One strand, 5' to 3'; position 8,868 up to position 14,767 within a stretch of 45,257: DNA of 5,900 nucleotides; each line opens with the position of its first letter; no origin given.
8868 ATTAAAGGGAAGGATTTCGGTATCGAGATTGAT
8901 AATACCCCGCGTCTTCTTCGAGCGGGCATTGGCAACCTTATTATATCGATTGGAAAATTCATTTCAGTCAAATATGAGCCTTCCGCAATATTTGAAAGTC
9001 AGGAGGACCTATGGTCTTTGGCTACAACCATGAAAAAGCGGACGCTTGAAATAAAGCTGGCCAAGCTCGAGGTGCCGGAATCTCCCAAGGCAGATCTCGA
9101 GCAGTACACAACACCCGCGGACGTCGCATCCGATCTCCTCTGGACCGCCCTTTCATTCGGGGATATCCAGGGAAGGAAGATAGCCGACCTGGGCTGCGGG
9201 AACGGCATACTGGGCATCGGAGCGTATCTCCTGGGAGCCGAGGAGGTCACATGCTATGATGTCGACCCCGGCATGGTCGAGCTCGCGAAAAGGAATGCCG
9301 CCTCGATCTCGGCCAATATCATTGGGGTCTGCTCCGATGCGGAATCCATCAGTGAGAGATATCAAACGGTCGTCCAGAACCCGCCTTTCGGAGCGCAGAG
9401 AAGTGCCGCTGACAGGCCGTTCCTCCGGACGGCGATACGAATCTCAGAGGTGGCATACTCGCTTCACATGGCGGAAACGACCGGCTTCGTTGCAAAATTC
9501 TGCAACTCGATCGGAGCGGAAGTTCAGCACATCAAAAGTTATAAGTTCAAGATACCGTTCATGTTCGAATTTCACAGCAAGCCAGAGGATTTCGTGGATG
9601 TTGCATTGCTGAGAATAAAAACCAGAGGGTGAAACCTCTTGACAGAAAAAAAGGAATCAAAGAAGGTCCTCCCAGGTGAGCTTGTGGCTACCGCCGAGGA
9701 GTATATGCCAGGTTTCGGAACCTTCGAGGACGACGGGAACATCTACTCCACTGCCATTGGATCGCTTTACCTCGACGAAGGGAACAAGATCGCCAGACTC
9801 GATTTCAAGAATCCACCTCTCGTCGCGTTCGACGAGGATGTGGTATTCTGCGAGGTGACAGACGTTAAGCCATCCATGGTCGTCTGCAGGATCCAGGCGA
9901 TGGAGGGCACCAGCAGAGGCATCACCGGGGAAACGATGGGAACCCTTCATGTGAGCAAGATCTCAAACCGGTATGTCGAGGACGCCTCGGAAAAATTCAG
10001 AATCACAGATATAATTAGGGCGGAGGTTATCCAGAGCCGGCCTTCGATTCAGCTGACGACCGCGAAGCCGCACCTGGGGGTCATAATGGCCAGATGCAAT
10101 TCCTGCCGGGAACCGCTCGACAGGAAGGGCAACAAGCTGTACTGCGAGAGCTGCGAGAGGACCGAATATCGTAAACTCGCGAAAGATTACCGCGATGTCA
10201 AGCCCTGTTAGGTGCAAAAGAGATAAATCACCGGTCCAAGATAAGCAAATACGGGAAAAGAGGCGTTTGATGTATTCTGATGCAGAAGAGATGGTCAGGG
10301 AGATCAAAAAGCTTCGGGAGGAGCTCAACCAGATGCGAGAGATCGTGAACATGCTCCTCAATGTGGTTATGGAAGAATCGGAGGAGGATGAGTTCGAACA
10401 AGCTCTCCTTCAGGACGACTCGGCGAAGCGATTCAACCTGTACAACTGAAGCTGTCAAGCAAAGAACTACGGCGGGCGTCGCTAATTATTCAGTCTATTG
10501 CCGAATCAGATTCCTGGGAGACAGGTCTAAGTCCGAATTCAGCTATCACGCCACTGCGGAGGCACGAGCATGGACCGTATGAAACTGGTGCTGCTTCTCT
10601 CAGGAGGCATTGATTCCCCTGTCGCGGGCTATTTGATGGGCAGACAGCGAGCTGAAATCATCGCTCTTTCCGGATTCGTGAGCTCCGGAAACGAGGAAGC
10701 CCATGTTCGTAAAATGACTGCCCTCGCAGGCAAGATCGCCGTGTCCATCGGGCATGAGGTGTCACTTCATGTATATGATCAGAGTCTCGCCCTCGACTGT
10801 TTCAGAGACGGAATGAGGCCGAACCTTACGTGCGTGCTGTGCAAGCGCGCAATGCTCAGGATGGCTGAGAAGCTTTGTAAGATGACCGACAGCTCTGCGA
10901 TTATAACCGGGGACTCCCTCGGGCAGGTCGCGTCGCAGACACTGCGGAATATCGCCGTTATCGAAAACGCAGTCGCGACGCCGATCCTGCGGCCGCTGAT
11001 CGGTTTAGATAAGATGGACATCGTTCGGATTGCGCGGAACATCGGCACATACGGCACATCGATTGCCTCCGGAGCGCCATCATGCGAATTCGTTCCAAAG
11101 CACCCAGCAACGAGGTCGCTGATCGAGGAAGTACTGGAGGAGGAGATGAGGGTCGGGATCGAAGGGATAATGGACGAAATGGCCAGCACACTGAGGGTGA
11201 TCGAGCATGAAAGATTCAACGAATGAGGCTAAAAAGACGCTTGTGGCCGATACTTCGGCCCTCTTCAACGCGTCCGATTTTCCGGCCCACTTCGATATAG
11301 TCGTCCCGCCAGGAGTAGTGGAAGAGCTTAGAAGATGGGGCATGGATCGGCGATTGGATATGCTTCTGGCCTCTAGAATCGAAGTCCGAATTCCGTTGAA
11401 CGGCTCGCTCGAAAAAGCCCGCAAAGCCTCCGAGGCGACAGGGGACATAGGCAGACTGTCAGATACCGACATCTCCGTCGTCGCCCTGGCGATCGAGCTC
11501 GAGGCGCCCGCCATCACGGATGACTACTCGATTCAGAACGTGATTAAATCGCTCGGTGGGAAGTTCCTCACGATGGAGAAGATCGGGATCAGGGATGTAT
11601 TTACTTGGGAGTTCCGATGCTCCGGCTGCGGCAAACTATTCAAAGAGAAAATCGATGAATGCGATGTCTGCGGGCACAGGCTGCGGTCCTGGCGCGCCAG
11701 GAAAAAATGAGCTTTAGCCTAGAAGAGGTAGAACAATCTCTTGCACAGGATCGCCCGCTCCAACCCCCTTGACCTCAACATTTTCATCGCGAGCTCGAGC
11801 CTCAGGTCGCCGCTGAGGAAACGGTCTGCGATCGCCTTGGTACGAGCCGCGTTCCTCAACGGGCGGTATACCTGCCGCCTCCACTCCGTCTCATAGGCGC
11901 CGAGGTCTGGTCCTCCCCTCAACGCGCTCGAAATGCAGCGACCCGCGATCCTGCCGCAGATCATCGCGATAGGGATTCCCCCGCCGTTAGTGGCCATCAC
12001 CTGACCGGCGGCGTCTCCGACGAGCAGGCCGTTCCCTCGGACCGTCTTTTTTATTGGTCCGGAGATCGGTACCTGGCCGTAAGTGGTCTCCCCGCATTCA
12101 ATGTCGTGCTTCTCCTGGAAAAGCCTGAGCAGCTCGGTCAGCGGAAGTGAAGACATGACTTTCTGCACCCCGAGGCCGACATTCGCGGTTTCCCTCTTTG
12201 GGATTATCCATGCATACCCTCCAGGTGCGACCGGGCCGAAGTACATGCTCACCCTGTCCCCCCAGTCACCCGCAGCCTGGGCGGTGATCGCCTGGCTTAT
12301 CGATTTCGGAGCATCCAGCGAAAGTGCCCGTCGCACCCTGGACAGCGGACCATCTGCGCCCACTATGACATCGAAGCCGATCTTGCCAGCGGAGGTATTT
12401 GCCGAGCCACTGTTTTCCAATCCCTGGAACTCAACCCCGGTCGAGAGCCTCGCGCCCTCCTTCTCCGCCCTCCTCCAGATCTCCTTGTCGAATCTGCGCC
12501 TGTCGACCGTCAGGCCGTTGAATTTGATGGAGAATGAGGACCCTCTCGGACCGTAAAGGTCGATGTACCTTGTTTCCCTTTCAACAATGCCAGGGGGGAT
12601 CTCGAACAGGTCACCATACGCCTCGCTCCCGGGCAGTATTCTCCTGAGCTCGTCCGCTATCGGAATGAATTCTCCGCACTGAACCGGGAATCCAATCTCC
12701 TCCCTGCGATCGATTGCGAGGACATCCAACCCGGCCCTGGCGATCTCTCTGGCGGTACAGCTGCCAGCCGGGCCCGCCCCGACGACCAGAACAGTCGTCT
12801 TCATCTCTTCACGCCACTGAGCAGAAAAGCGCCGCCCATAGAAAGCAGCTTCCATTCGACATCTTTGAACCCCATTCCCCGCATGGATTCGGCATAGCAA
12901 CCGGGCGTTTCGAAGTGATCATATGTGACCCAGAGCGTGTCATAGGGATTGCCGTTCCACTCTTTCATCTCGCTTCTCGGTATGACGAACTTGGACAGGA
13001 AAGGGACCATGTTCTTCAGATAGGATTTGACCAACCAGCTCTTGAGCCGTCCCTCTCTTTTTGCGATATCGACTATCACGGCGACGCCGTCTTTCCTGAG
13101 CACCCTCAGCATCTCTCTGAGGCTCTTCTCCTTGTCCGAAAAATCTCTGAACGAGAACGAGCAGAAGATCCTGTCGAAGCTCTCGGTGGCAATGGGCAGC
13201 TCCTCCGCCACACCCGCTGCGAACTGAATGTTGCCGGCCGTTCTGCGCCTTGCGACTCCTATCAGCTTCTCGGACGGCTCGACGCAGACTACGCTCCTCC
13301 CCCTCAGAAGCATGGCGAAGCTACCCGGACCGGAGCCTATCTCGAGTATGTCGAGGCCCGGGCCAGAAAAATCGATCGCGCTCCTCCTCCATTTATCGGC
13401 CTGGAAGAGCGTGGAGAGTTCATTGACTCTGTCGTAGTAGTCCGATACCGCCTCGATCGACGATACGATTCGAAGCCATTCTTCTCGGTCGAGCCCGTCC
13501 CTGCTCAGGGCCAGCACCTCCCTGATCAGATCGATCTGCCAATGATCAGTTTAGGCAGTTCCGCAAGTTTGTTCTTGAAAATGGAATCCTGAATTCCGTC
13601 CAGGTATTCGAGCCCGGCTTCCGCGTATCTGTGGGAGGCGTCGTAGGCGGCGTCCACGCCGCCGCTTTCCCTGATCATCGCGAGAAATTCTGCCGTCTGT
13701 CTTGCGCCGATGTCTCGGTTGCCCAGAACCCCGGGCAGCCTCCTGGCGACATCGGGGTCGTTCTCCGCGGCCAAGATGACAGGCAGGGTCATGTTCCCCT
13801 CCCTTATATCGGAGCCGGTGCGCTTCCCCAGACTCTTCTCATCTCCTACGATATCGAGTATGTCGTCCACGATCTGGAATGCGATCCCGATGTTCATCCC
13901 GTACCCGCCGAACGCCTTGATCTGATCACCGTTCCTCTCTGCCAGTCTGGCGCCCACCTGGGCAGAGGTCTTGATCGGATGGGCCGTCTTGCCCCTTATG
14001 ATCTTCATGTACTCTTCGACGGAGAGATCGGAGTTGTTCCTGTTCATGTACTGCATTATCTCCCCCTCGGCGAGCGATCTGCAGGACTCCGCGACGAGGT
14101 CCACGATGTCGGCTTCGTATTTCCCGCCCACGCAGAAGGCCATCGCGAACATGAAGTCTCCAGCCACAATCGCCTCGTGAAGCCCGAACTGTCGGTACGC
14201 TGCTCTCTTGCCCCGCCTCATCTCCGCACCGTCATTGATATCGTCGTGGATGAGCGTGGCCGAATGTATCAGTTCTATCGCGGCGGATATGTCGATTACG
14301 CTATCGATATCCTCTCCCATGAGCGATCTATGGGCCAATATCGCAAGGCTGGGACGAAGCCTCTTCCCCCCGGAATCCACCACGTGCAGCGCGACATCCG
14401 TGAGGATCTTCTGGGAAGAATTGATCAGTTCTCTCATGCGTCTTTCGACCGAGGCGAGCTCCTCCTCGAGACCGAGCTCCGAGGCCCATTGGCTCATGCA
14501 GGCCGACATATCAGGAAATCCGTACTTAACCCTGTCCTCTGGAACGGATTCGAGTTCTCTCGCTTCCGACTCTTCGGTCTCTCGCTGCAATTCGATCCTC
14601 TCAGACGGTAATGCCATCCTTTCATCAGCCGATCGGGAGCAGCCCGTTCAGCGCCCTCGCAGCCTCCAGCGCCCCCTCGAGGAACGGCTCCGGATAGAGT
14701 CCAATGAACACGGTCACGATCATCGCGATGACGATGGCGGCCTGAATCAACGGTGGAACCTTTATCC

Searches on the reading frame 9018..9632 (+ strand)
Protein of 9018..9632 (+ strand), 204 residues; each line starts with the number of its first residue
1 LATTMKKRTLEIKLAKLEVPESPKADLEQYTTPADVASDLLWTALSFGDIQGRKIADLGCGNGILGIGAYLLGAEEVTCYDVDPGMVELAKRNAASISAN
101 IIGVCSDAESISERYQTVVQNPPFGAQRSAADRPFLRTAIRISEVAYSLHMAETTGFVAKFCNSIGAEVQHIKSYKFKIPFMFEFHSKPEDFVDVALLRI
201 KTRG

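Call 10: search_protein_families(library=pfam, proteins=[window:9018-9632:+], max_evalue=0.0001)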
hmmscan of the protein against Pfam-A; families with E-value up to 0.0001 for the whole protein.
window:9018-9632:+ (204 aa): 3 families
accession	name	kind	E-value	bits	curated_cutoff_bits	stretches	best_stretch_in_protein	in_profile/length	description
PF05175.20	MTS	-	3.7e-14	53.1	23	1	34-130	16-114/170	Methyltransferase small domain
PF06325.19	PrmA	-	1.4e-11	44.9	22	1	51-120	161-232/296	Ribosomal protein L11 methyltransferase (PrmA)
PF13649.12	Methyltransf_25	-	3.6e-08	34.4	27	1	55-117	1-67/97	Methyltransferase domain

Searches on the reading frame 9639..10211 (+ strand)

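Call 10: search_protein_families(library=pfam, proteins=[window:9639-10211:+], max_evalue=0.0001)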
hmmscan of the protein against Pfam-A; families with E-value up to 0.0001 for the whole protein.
window:9639-10211:+ (190 aa): 1 family
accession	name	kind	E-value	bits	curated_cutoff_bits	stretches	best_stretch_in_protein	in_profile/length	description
PF14382.12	ECR1_N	-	1.7e-11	44.2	27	1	10-43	2-35/38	Exosome complex exonuclease RRP4 N-terminal region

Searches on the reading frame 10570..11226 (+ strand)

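Call 10: search_protein_families(library=pfam, proteins=[window:10570-11226:+], max_evalue=0.0001)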
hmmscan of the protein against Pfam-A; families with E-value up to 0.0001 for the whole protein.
window:10570-11226:+ (218 aa): 2 families
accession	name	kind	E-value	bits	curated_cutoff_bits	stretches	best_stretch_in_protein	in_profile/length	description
PF02568.20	ThiI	-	7.2e-55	186.1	20.5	1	5-194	5-194/197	Thiamine biosynthesis protein (ThiI)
PF06508.19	QueC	-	1.2e-05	25.4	22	0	6-159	2-174/210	Queuosine biosynthesis protein QueC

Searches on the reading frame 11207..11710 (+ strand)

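Call 10: search_protein_families(library=pfam, proteins=[window:11207-11710:+], max_evalue=0.0001)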
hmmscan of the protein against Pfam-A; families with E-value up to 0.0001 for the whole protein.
window:11207-11710:+ (167 aa): 2 families
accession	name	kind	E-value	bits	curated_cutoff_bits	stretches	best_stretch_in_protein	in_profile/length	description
PF17146.10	PIN_6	-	5.9e-16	59.1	27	1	12-98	1-87/87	PIN domain of ribonuclease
PF08745.17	PIN_5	-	6e-05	23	27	0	85-125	155-195/205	PINc domain ribonuclease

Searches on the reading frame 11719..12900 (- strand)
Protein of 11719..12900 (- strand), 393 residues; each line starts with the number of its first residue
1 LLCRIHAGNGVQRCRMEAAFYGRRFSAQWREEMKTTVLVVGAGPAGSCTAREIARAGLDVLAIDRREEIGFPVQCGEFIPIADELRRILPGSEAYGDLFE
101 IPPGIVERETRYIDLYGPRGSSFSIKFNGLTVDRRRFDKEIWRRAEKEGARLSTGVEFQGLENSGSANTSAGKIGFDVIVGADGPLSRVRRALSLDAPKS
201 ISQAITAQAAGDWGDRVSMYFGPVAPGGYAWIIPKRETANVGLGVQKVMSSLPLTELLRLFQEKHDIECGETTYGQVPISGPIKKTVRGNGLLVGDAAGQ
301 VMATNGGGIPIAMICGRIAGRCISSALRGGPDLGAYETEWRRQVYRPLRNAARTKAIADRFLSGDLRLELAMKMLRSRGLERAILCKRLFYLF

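Call 10: search_protein_families(library=pfam, proteins=[window:11719-12900:-], max_evalue=0.0001)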
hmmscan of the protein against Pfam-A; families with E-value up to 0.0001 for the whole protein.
window:11719-12900:- (393 aa): 4 families
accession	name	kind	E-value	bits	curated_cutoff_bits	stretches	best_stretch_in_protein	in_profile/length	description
PF01494.25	FAD_binding_3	-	1.8e-11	44.3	22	1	34-68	1-35/349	FAD binding domain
PF22578.2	GGR_cat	-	3.3e-10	40.1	27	1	215-265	18-71/88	Geranylgeranyl reductase catalytic domain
PF01266.30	DAO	-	8.8e-10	39.1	27.9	1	37-70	2-35/353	FAD dependent oxidoreductase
PF13450.12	NAD_binding_8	-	5.4e-07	30.2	21.9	1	39-73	1-35/68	NAD(P)-binding Rossmann-like domain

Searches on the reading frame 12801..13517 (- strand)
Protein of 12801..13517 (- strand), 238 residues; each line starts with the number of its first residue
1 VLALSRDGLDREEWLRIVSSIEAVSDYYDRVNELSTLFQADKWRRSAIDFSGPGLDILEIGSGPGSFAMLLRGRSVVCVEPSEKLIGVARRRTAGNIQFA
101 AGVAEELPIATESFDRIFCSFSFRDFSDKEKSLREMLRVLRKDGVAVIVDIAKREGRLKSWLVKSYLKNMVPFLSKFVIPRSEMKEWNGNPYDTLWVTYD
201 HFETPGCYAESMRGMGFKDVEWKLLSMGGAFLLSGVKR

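Call 10: search_protein_families(library=pfam, proteins=[window:12801-13517:-], max_evalue=0.0001)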
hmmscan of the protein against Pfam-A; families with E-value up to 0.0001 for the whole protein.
window:12801-13517:- (238 aa): 6 families
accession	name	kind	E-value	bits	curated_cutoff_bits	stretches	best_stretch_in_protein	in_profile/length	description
PF01209.24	Ubie_methyltran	-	2.3e-21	76.7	20.1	1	21-236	13-232/233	ubiE/COQ5 methyltransferase family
PF08241.18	Methyltransf_11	-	6.5e-19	68.8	21.2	1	58-148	1-95/95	Methyltransferase domain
PF13649.12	Methyltransf_25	-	1.4e-16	61.4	27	1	57-144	1-97/97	Methyltransferase domain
PF13847.12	Methyltransf_31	-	2.8e-14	53.5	27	1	54-158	4-114/145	Methyltransferase domain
PF08242.18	Methyltransf_12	-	4.2e-09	37.5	30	1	58-145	1-97/98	Methyltransferase domain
PF13489.12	Methyltransf_23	-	5.4e-09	36.4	27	1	52-162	21-130/164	Methyltransferase domain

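Call 52: search_protein_families(library=ncbifam, proteins=[window:12801-13517:-], max_evalue=0.00001)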
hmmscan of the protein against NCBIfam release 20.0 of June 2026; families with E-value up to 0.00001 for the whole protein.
window:12801-13517:- (238 aa): 19 families
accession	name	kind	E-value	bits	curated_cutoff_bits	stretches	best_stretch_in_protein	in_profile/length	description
TIGR01934.1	MenG_MenH_UbiE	subfamily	4.2e-29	101.4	158.35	1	22-236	6-222/223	ubiquinone/menaquinone biosynthesis methyltransferase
NF001244.0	PRK00216.1-5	equivalog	8.5e-27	94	216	1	22-233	15-231/236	bifunctional demethylmenaquinone methyltransferase/2-methoxy-6-polyprenyl-1,4-benzoquinol methylase UbiE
NF001241.0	PRK00216.1-2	equivalog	2.9e-23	82.7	327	1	6-236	3-228/231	demethylmenaquinone methyltransferase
NF004452.0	PRK05785.1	equivalog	4.4e-19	68.9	207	1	13-183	7-178/228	hypothetical protein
NF001242.0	PRK00216.1-3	equivalog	5.8e-18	65.2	351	1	21-237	34-257/258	bifunctional demethylmenaquinone methyltransferase/2-methoxy-6-polyprenyl-1,4-benzoquinol methylase UbiE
NF043040.1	corrin_prot_MT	hypoth_equivalog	3.5e-17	62.6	180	1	21-164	8-163/216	corrinoid protein-associated methyltransferase CpaM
NF045667.1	MTase_DVU1556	equivalog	3.1e-16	59.5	155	1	53-157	22-128/213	DVU_1556 family methyltransferase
NF052510.1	methyltran_MpqE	exception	1.3e-15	57.5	335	1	21-229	12-226/234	methyl-plastoquinone biosynthesis methyltransferase MpqE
NF001243.0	PRK00216.1-4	equivalog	7.3e-15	54.9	235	1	17-237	9-233/237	demethylmenaquinone methyltransferase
NF001240.0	PRK00216.1-1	equivalog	8.8e-15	54.4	378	1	19-183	27-203/251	bifunctional demethylmenaquinone methyltransferase/2-methoxy-6-polyprenyl-1,4-benzoquinol methylase UbiE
TIGR02752.1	MenG_heptapren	equivalog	1.5e-13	50.8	419.85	1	16-235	6-229/231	demethylmenaquinone methyltransferase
TIGR02072.1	BioC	equivalog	1.3e-09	38.3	184.95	1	56-153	37-137/244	malonyl-ACP O-methyltransferase BioC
NF008823.0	PRK11873.1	subfamily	9.7e-09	35.1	263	1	54-154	78-187/272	arsenite methyltransferase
NF041537.1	ArsM_AhpD_UU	exception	2.1e-08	33.3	510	1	53-151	76-183/345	arsenite methyltransferase/AhpD domain selenoprotein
NF007610.0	PRK10258.1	equivalog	2.1e-07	30.6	342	1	57-148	46-138/251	malonyl-ACP O-methyltransferase BioC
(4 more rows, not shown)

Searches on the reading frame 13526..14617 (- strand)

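Call 10: search_protein_families(library=pfam, proteins=[window:13526-14617:-], max_evalue=0.0001)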
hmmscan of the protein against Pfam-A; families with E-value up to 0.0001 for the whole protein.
window:13526-14617:- (363 aa): 1 family
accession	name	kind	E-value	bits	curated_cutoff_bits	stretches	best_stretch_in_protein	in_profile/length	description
PF00348.22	polyprenyl_synt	-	1.1e-69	234.8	27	1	70-302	2-238/251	Polyprenyl synthetase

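Call 52: search_protein_families(library=ncbifam, proteins=[window:13526-14617:-], max_evalue=0.00001)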
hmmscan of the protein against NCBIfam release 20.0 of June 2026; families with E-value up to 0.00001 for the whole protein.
window:13526-14617:- (363 aa): 16 families
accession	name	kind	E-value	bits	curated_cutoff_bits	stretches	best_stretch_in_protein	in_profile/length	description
TIGR02748.1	GerC3_HepT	equivalog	9e-66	222.1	456.55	1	50-360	9-316/319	heptaprenyl diphosphate synthase component II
NF040698.1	IdsA_Meth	equivalog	1.5e-63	215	468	1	56-362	13-327/328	short chain isoprenyl diphosphate synthase IdsA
TIGR02749.1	prenyl_cyano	equivalog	1.2e-62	211.9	383.2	1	50-361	10-320/322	solanesyl diphosphate synthase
NF041003.1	GGPP_syn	equivalog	6.9e-60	202.8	500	1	52-361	8-324/326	geranylgeranyl diphosphate synthase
NF041169.1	f2_encap_cargo4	exception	8.6e-59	199.4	450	1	79-361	45-332/334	family 2 encapsulin nanocompartment cargo protein polyprenyl transferase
NF008140.0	PRK10888.1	equivalog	9.4e-58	196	412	1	52-361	12-321/323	octaprenyl diphosphate synthase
NF042417.1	NPPPS_Mycobact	equivalog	1.8e-54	185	600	1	51-356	23-328/335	nonaprenyl/(2E,6E)-farnesyl/geranylgeranyl diphosphat synthase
NF045628.1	HxpDPsynlarge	equivalog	3.4e-54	184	500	1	50-359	1-307/311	hexaprenyl-diphosphate synthase large subunit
NF045485.1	FPPsyn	subfamily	3.1e-45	154.5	275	1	52-286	3-250/288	farnesyl diphosphate synthase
NF040789.2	gerfarn_diphsyn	equivalog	2.7e-41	141.9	560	1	72-361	34-343/345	geranylfarnesyl diphosphate synthase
NF045549.1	GGPPsyn_IdsB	equivalog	1.7e-40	139.1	475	1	81-361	62-344/346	geranylgeranyl diphosphate synthase IdsB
NF045685.1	GGPPSynCrtE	equivalog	2.3e-35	122.1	460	1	78-294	36-263/293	geranylgeranyl diphosphate synthase CrtE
NF040627.1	GFPS_Meth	equivalog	7.8e-31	107.6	600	1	53-257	8-211/285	geranylfarnesyl diphosphate synthase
NF042416.1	GFPPS_Mycobact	equivalog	1.1e-29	103.5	600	1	61-362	19-349/350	bifunctional (2E,6E)-farnesyl/geranyl diphosphate synthase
NF007877.0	PRK10581.1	equivalog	1.1e-29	103.5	321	1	82-292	42-264/299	(2E,6E)-farnesyl diphosphate synthase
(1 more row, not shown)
